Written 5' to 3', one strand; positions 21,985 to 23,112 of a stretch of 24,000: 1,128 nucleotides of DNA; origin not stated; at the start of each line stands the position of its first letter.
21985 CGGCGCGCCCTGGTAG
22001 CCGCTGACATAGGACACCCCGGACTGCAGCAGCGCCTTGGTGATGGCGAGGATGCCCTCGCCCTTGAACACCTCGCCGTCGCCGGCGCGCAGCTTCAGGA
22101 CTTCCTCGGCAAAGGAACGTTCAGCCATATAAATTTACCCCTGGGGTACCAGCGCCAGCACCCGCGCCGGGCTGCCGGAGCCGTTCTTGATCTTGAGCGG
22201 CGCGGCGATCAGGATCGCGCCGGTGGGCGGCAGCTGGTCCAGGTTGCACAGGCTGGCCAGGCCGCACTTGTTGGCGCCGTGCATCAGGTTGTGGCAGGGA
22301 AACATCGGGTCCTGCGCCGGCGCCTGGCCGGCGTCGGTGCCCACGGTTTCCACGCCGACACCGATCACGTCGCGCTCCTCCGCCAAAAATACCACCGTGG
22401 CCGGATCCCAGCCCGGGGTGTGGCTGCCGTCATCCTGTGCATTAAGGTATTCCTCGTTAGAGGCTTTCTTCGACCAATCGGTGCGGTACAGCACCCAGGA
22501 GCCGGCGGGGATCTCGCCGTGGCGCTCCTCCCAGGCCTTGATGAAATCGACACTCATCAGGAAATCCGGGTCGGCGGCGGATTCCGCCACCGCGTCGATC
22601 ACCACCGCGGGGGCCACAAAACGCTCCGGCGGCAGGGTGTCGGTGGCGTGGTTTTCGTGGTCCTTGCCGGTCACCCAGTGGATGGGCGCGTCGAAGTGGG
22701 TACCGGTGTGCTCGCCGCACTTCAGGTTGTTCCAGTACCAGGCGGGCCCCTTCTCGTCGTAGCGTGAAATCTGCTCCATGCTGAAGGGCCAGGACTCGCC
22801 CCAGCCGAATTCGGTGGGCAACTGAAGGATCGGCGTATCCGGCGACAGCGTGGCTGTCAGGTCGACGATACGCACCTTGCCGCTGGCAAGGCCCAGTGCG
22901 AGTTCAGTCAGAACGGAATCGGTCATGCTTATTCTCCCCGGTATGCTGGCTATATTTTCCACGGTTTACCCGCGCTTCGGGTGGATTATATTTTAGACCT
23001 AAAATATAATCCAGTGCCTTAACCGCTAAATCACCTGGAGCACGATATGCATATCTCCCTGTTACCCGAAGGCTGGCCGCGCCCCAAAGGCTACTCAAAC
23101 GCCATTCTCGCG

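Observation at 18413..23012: Cyclase-family hydrolase plus IorAB-type oxidoreductase operon wired to a 2-aminobenzoyl-CoA monooxygenase/reductase cluster: a possible ligase-independent route to the aryl-CoA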

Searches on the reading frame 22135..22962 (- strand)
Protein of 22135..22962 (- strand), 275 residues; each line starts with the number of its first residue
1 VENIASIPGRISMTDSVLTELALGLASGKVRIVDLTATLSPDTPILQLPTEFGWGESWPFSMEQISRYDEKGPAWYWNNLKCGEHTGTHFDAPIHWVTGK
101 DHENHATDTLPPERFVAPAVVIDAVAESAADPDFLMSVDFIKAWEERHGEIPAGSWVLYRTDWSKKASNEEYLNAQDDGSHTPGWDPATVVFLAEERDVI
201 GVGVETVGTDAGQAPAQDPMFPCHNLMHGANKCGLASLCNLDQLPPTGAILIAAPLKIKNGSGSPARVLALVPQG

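Call 4: search_protein_families(library=pfam, proteins=[window:22135-22962:-])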
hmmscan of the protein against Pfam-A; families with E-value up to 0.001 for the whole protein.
window:22135-22962:- (275 aa): 1 family
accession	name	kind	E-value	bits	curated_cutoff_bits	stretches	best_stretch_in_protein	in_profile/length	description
PF04199.19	Cyclase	-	2.4e-40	138.5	23.1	1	33-211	1-142/142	Putative cyclase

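Call 5: search_protein_families(library=ncbifam, proteins=[window:22135-22962:-])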
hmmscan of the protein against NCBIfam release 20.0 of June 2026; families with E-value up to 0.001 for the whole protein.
window:22135-22962:- (275 aa): 1 family
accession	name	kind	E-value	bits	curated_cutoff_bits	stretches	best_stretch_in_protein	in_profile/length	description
TIGR03035.1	trp_arylform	equivalog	7.3e-09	35.9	223.05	1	54-268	16-201/206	arylformamidase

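Call 11: search_solved_structures(query=window:22135-22962:-, max_evalue=1, show_alignments=3)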
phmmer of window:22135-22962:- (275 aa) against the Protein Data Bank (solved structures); distinct sequences matched with E-value up to 1: 11.
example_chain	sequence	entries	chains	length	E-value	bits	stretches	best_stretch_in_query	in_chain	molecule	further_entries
5nmp_A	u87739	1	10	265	2.1e-106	358.5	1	12-272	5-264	Isatin hydrolase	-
5nnb_A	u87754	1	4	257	1.1e-94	320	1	17-273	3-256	isatin hydrolase A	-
5nna_A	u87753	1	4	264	1.2e-94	320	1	16-273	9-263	isatin hydrolase A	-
4j0n_A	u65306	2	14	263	5.2e-89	301.4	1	15-274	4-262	Isatin hydrolase B | Putative uncharacterized protein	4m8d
8f9x_A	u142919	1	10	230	5.8e-31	110.9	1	62-272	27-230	Cyclase family protein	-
8hmo_A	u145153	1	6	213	2.7e-07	33.2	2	192-271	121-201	Metal-dependent hydrolase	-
1r61_A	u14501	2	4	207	5.1e-07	32.3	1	82-270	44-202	metal-dependent hydrolase | Hydrolase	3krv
4cog_A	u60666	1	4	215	2.3e-06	30.2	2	50-126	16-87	KYNURENINE FORMAMIDASE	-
4cob_A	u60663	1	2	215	3.8e-06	29.5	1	36-122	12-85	KYNURENINE FORMAMIDASE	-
4cz1_A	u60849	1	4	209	8.1e-05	25.1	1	54-124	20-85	KYNURENINE FORMAMIDASE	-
4co9_A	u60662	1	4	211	8.4e-05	25.1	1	54-124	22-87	KYNURENINE FORMAMIDASE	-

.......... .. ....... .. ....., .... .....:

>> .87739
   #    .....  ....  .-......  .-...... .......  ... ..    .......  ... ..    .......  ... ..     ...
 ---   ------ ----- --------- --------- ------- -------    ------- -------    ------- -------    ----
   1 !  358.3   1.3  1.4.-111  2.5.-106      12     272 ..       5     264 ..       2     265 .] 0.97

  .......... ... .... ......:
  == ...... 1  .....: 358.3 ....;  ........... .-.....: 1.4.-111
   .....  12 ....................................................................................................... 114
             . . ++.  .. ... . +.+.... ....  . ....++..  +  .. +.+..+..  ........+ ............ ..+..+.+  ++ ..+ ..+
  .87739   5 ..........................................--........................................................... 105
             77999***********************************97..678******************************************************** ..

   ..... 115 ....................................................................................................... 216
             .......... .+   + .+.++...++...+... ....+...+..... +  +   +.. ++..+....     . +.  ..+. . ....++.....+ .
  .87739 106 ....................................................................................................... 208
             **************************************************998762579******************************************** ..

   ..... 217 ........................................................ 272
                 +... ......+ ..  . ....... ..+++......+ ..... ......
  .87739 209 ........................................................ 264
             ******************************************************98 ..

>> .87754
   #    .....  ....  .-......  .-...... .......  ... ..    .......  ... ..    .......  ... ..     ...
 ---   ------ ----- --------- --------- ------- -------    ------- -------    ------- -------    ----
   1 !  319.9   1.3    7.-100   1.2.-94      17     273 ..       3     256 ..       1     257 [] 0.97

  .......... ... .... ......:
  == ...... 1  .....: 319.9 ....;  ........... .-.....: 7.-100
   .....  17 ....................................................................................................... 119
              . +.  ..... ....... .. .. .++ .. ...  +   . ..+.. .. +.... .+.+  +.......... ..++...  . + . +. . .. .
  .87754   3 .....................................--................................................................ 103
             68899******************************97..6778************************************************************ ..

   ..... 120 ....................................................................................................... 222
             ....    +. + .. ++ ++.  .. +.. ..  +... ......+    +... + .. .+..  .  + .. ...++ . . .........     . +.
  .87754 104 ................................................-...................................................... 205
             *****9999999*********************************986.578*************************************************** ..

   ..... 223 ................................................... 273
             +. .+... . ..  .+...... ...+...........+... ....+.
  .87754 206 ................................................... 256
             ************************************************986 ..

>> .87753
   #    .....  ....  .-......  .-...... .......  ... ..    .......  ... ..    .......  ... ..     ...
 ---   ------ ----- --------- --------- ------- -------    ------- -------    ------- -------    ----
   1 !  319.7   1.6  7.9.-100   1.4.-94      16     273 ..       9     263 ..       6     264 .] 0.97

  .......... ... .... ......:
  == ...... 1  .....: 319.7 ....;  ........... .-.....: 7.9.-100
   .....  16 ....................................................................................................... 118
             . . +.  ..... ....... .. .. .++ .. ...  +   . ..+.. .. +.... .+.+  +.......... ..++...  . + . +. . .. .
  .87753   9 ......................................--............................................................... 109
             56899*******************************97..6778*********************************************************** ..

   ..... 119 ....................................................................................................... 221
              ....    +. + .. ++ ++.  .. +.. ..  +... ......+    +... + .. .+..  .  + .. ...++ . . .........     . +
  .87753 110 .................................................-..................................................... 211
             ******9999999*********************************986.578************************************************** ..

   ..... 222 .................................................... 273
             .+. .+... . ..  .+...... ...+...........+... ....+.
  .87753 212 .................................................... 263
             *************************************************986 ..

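Call 19: find_homologous_proteins(query=window:22135-22962:-, max_evalue=1e-20)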
Query window:22135-22962:- (275 aa): 8000 proteins with E <= 1e-20 among 8000 candidates; the best 120 are listed.
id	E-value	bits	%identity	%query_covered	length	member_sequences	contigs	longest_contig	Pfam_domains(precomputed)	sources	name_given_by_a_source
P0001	1.2e-166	571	92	95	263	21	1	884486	PF04199.20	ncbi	-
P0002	1.2e-163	561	90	95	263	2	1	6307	PF04199.20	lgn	-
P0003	3.1e-158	543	87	96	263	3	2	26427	PF04199.20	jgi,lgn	jgi:kynurenine formamidase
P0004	2.0e-156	538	87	95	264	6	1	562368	PF04199.20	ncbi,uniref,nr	ncbi:cyclase [Kineobactrum sediminis]|uniref:Cyclase n=1 Tax=Kineobactrum sediminis TaxID=1905677 Re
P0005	1.4e-155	535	86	95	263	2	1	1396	PF04199.20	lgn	-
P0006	1.4e-155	535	83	96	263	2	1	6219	PF04199.20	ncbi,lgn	ncbi:MAG: cyclase family protein [Chromatocurvus sp.]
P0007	1.8e-153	528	83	96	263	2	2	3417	PF04199.20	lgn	-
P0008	3.3e-153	527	83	96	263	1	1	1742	PF04199.20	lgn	-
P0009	1.8e-152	525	81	96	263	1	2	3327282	PF04199.20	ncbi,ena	-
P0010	2.6e-152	524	82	96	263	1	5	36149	PF04199.20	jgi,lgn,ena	-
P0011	8.4e-152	522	84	95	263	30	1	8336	PF04199.20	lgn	-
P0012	3.7e-151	520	81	96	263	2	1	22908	PF04199.20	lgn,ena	-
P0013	2.4e-150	518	82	95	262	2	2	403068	PF04199.20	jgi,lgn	jgi:kynurenine formamidase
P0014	2.6e-150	517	82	96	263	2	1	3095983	PF04199.20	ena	-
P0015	4.2e-150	517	82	95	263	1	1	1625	PF04199.20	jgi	-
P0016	5.4e-150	516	82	96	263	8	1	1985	PF04199.20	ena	-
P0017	6.9e-150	516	84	95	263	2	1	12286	PF04199.20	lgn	-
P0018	2.5e-149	514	82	95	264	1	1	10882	PF04199.20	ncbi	-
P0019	3.1e-149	514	81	96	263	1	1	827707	PF04199.20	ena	-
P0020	7.9e-148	509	82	95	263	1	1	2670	PF04199.20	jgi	jgi:kynurenine formamidase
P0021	8.5e-148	509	81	95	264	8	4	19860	PF04199.20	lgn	-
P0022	1.5e-147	508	80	95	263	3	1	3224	PF04199.20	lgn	-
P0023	1.5e-147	508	81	95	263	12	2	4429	PF04199.20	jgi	-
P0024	4.4e-147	507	81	96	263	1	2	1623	PF04199.20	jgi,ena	-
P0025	4.8e-147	507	81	95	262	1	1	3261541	PF04199.20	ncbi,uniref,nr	ncbi:cyclase family protein [Luminiphilus syltensis NOR5-1B]|uniref:Cyclase family protein n=1 Tax=L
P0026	6.1e-147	506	80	95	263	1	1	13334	PF04199.20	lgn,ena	-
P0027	1.6e-146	505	81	95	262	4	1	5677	PF04199.20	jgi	jgi:kynurenine formamidase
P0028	2.3e-146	505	80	95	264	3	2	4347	PF04199.20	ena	-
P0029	2.5e-146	504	80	95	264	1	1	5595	PF04199.20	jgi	jgi:kynurenine formamidase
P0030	4.0e-146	504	80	95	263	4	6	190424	PF04199.20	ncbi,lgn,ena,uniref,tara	ncbi:cyclase family protein [Dasania marina]|uniref:cyclase family protein n=1 Tax=Dasania marina Ta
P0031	4.7e-146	503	81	95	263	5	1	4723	PF04199.20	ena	-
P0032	1.4e-145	502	79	95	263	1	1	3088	PF04199.20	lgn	-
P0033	2.3e-145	501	80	95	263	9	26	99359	PF04199.20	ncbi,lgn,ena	-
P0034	2.6e-145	501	81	95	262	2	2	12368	PF04199.20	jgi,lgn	jgi:kynurenine formamidase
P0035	7.9e-145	499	79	95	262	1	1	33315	PF04199.20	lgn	-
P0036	2.4e-144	498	78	96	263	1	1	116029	PF04199.20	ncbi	-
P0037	2.8e-144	498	80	93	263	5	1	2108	PF04199.20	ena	-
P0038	5.7e-144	497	79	95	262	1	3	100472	PF04199.20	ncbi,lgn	-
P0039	9.4e-144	496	79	95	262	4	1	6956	PF04199.20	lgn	-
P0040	3.7e-143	494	78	95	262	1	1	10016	PF04199.20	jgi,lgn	-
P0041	4.0e-143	494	78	95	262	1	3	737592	PF04199.20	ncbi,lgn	-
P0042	7.7e-143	493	77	95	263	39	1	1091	PF04199.20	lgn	-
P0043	9.2e-143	493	78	95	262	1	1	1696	PF04199.20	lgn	-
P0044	1.2e-142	492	76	96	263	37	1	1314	PF04199.20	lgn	-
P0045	4.0e-142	491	77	95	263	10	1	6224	PF04199.20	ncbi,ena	-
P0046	1.3e-141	489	77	95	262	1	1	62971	PF04199.20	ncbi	ncbi:MAG: cyclase family protein [Pseudomonadales bacterium]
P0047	1.6e-141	489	76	94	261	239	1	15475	PF04199.20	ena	-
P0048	3.4e-141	488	78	95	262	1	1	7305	PF04199.20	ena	-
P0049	7.5e-141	486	76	95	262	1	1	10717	PF04199.20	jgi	-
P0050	9.4e-141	486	78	95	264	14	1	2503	PF04199.20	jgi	jgi:kynurenine formamidase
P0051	1.3e-140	486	77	96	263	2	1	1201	PF04199.20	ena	-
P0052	2.7e-140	485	79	94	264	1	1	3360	PF04199.20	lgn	-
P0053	2.9e-140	484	78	94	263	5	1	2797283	PF04199.20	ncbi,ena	-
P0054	4.1e-140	484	75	96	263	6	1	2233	PF04199.20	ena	-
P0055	4.1e-140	484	76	95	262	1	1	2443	PF04199.20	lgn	-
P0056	5.8e-140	484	74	96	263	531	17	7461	PF04199.20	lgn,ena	-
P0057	7.3e-140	483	76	95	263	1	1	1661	PF04199.20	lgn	-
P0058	1.0e-139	483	76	95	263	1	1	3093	PF04199.20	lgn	-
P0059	1.1e-139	483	77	95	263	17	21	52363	PF04199.20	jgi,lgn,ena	-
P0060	1.4e-139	482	75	96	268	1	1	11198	PF04199.20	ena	-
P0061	2.1e-139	482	77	93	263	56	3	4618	PF04199.20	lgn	-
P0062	2.6e-139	481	75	95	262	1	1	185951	PF04199.20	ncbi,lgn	-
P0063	3.4e-139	481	78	95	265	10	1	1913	PF04199.20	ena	-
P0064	4.4e-139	481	75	95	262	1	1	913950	PF04199.20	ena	-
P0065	4.8e-139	481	77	93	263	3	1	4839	PF04199.20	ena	-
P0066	8.1e-139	480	76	93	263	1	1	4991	PF04199.20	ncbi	-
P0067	1.4e-138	479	75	95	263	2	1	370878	PF04199.20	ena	-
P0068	1.6e-138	479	76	93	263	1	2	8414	PF04199.20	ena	-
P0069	5.1e-138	477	75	94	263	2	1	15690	PF04199.20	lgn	-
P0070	9.0e-138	476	74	95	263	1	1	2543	PF04199.20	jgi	jgi:kynurenine formamidase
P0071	1.5e-137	476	75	95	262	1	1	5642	PF04199.20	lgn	-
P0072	4.2e-137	474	73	95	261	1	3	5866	PF04199.20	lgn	-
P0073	2.0e-136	472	74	95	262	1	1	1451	PF04199.20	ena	-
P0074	2.3e-136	472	74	95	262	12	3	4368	PF04199.20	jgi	-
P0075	2.8e-136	471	74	96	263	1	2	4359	PF04199.20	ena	-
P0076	3.1e-136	471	73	95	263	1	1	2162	PF04199.20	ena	-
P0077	6.4e-136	470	75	95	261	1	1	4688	PF04199.20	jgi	jgi:kynurenine formamidase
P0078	1.1e-135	470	73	95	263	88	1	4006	PF04199.20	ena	-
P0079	3.9e-135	468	73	94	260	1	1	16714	PF04199.20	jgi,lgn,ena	-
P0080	5.0e-135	467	73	95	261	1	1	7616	PF04199.20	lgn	-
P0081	6.9e-135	467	73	95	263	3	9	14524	PF04199.20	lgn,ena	-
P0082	8.2e-135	467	75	93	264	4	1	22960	PF04199.20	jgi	-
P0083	1.5e-134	466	72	95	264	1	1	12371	PF04199.20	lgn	-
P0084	1.7e-134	466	73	95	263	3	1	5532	PF04199.20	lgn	-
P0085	3.9e-134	464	74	95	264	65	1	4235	PF04199.20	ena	-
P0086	4.2e-134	464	74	93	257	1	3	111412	PF04199.20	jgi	jgi:kynurenine formamidase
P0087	5.8e-134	464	73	95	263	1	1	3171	PF04199.20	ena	-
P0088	6.0e-134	464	73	95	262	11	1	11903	PF04199.20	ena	-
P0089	1.6e-133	462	72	95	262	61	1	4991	PF04199.20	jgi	jgi:kynurenine formamidase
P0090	3.6e-133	461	73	95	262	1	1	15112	PF04199.20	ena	-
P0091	4.2e-133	461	72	95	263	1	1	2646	PF04199.20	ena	-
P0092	1.5e-132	459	74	95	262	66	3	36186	PF04199.20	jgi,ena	-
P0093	1.1e-131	456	71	95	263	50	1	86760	PF04199.20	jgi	jgi:kynurenine formamidase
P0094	1.2e-131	456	71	95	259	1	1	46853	PF04199.20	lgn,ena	-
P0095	3.8e-131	455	74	90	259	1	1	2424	PF04199.20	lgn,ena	-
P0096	6.1e-131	454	72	94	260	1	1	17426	PF04199.20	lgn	-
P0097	9.6e-131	453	73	93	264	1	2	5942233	PF04199.20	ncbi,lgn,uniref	ncbi:cyclase family protein [Halioxenophilus aromaticivorans]|uniref:Cyclase family protein n=1 Tax=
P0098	1.5e-129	449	73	94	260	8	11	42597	PF04199.20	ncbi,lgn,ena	-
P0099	1.5e-129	449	71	94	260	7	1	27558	PF04199.20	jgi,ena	-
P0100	5.0e-129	448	72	93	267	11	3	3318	PF04199.20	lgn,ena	-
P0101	6.2e-129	447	72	94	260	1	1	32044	PF04199.20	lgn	-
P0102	1.6e-128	446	72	94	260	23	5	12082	PF04199.20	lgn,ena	-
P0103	1.7e-128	446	73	94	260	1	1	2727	PF04199.20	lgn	-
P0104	2.6e-127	442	74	95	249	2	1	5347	PF04199.20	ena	-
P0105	3.3e-126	438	69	94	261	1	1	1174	PF04199.20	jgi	-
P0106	1.0e-125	437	71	93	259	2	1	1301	PF04199.20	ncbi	-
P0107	1.4e-125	436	71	94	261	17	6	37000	PF04199.20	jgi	-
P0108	6.3e-124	431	72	94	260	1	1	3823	PF04199.20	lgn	-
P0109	8.7e-124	430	72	91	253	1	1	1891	PF04199.20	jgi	-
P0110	1.1e-122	427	84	78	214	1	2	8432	PF04199.20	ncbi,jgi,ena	-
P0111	1.7e-122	426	67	95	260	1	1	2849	PF04199.20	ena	-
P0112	1.6e-121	423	66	95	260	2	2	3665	PF04199.20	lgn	-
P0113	1.3e-120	420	66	95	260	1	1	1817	PF04199.20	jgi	jgi:kynurenine formamidase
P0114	2.8e-120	419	67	95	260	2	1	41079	PF04199.20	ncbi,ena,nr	ncbi:MAG: cyclase family protein [Proteobacteria bacterium]|nr:cyclase family protein [Pseudomonadot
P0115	5.1e-120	418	68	94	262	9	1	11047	PF04199.20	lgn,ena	-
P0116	2.9e-119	416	66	95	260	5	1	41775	PF04199.20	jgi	jgi:kynurenine formamidase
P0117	4.4e-119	415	65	95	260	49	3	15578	PF04199.20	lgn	-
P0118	7.4e-119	414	66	95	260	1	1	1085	PF04199.20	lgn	-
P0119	7.7e-119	414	69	93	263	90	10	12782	PF04199.20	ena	-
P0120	9.6e-119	414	65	94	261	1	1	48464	PF04199.20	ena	-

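Call 20: find_encoding_contigs(protein=P0001, flank=10000, max_places=2)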
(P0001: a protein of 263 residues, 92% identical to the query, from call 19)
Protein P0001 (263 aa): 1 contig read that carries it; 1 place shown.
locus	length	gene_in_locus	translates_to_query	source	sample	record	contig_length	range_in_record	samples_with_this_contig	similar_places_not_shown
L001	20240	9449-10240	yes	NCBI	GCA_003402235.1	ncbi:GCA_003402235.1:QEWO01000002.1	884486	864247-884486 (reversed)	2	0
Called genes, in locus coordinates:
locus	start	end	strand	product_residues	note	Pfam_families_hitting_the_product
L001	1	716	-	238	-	PF02771:Acyl-CoA_dh_N, PF02770:Acyl-CoA_dh_M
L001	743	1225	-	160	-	PF13577:SnoaL_4, PF00866:Ring_hydroxyl_B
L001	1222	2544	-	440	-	PF00355:Rieske, PF00848:Ring_hydroxyl_A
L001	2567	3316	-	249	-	PF00106:adh_short, PF01370:Epimerase (weak), PF08659:KR, PF13561:adh_short_C2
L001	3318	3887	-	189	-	PF12172:zf-ChsH2 (weak), PF01796:OB_ChsH2_C (weak)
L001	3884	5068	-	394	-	PF22691:Thiolase_C_1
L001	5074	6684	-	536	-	PF00501:AMP-binding, PF13193:AMP-binding_C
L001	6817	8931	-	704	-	PF00378:ECH_1, PF16113:ECH_2, PF02737:3HCDH_N, PF00725:3HCDH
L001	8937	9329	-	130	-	PF01042:Ribonuc_L-PSP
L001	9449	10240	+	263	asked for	PF04199:Cyclase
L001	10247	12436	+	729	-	PF02775:TPP_enzyme_C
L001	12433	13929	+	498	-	PF01558:POR, PF20169:DUF6537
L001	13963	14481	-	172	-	PF01575:MaoC_dehydratas (weak)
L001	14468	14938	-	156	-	PF01575:MaoC_dehydratas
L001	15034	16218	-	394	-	PF02771:Acyl-CoA_dh_N, PF02770:Acyl-CoA_dh_M, PF00441:Acyl-CoA_dh_1, PF08028:Acyl-CoA_dh_2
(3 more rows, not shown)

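Call 21: find_encoding_contigs(protein=P0025, flank=10000, max_places=2)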
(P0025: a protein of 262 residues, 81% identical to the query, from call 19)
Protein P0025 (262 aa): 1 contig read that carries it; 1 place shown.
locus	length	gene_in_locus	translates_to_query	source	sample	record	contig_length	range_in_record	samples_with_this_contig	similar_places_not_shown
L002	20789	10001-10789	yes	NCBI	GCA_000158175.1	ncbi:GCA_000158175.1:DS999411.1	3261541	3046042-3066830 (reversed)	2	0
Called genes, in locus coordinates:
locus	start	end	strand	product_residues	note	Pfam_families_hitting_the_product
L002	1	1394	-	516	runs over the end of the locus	PF00732:GMC_oxred_N, PF00890:FAD_binding_2 (weak), PF01266:DAO (weak), PF03486:HI0933_like (faint), PF05834:Lycopene_cycl (weak), PF07992:Pyr_redox_2 (faint), PF13450:NAD_binding_8 (faint), PF05199:GMC_oxred_C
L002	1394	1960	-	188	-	-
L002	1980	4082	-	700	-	PF00593:TonB_dep_Rec_b-barrel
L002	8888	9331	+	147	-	PF01575:MaoC_dehydratas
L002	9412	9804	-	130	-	PF01042:Ribonuc_L-PSP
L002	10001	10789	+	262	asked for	PF04199:Cyclase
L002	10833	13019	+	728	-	PF02775:TPP_enzyme_C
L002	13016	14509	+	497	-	PF01558:POR, PF20169:DUF6537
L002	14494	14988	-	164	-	-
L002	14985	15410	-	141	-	PF01575:MaoC_dehydratas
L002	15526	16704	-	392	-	PF02771:Acyl-CoA_dh_N, PF02770:Acyl-CoA_dh_M, PF00441:Acyl-CoA_dh_1, PF08028:Acyl-CoA_dh_2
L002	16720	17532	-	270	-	PF00378:ECH_1, PF16113:ECH_2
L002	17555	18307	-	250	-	PF00106:adh_short, PF01370:Epimerase (weak), PF08659:KR, PF13561:adh_short_C2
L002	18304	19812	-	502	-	PF00724:Oxidored_FMN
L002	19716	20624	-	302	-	-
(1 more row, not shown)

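Call 22: find_encoding_contigs(protein=P0097, flank=10000, max_places=2)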
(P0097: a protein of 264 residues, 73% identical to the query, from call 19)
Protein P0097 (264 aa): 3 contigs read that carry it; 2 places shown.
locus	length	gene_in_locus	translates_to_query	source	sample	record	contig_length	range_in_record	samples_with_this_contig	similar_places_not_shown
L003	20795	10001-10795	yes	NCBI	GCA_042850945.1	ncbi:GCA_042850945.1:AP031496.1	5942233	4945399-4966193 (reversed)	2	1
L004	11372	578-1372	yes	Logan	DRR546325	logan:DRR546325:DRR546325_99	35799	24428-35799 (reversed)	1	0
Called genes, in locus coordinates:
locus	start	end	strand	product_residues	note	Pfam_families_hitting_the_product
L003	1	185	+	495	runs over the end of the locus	PF01134:GIDA (faint), PF01494:FAD_binding_3 (faint), PF01946:Thi4 (weak), PF03486:HI0933_like (faint), PF07992:Pyr_redox_2, PF12831:FAD_oxidored (weak), PF13450:NAD_binding_8, PF04324:Fer2_BFD (weak)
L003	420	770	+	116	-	-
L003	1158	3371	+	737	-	PF07715:Plug, PF00593:TonB_dep_Rec_b-barrel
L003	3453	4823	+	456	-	PF00209:SNF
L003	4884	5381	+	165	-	PF00903:Glyoxalase, PF13669:Glyoxalase_4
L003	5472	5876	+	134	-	PF01042:Ribonuc_L-PSP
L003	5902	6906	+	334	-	PF01261:AP_endonuc_2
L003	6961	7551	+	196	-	PF13618:Gluconate_2-dh3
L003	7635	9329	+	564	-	PF00732:GMC_oxred_N, PF05199:GMC_oxred_C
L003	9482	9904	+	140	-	PF13279:4HBT_2 (weak), PF03061:4HBT (weak)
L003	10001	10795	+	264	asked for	PF04199:Cyclase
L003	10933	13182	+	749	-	PF02775:TPP_enzyme_C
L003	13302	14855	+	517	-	PF01558:POR, PF20169:DUF6537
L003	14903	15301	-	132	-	PF01042:Ribonuc_L-PSP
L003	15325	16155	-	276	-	PF00378:ECH_1, PF16113:ECH_2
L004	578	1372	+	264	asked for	PF04199:Cyclase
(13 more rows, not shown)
